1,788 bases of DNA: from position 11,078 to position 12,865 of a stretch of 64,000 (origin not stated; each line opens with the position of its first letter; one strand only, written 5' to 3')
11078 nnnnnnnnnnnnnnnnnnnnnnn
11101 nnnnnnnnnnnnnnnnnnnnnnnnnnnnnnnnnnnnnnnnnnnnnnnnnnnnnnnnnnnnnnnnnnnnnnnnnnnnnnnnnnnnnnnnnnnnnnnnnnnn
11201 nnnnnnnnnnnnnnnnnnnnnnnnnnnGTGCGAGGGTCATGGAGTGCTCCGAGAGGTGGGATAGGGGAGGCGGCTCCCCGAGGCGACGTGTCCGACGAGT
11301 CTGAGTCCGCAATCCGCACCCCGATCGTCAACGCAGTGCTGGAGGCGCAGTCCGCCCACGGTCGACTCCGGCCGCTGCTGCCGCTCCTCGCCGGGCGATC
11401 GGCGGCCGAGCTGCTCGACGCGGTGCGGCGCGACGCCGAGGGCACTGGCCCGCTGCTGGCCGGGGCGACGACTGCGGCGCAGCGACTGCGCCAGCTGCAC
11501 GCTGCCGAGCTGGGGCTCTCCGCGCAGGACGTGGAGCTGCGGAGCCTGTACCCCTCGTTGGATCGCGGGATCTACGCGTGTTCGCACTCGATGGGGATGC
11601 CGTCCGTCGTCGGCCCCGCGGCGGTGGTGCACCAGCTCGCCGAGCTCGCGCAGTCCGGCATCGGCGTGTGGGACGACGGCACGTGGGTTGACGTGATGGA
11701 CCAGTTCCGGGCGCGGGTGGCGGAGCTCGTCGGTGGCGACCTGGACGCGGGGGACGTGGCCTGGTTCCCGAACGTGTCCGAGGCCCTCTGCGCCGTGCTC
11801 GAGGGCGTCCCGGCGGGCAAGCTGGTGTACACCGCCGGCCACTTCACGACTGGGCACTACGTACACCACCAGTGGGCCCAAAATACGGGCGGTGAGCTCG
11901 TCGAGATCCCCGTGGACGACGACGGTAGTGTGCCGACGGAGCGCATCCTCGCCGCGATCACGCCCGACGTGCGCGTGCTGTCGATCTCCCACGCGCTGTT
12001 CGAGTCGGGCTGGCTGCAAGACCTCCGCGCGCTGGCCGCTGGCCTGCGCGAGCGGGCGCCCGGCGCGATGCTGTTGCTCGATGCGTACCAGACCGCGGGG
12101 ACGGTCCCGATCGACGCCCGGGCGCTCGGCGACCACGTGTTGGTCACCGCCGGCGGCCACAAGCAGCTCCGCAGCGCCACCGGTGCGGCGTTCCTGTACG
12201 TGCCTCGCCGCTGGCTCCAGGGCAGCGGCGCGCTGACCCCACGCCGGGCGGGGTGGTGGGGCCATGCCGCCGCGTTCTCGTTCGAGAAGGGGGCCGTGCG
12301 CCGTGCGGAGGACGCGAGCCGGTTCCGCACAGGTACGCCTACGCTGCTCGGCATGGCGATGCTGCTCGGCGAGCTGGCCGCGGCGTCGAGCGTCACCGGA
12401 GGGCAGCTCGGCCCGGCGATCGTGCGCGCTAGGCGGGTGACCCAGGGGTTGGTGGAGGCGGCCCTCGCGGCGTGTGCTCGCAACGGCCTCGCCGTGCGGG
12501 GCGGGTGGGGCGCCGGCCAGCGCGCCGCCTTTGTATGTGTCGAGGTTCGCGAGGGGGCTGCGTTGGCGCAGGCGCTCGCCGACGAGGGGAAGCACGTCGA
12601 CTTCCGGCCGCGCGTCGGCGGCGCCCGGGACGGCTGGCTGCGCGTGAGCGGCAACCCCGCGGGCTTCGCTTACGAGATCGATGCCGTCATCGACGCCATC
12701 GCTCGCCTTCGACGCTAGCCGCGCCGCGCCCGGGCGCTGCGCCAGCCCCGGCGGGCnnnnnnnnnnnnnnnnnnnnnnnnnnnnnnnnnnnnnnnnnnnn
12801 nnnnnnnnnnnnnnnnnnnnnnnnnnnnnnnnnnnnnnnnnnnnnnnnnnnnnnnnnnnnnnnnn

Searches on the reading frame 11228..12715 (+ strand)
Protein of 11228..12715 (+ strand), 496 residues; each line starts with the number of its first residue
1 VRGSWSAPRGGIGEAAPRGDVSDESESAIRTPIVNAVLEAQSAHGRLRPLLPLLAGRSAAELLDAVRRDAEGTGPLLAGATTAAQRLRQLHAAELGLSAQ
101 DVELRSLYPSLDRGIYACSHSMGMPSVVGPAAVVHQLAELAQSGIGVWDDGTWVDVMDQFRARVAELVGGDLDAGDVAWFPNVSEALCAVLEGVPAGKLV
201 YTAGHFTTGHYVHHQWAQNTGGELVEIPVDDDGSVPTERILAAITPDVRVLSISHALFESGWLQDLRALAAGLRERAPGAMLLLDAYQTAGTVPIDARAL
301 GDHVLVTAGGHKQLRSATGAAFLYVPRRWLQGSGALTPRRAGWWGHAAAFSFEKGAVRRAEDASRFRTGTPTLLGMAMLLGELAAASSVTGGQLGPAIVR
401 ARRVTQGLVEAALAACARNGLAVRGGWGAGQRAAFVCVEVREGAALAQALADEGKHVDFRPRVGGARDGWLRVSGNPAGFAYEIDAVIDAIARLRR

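Call 78: search_protein_families(library=pfam, proteins=[window:11228-12715:+], max_evalue=0.00001)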
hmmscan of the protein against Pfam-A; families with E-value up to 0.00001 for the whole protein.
window:11228-12715:+ (496 aa): 1 family
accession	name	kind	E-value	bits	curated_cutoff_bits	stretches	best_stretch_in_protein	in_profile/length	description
PF00266.25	Aminotran_5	-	1.9e-18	67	21.5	1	155-378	43-260/371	Aminotransferase class-V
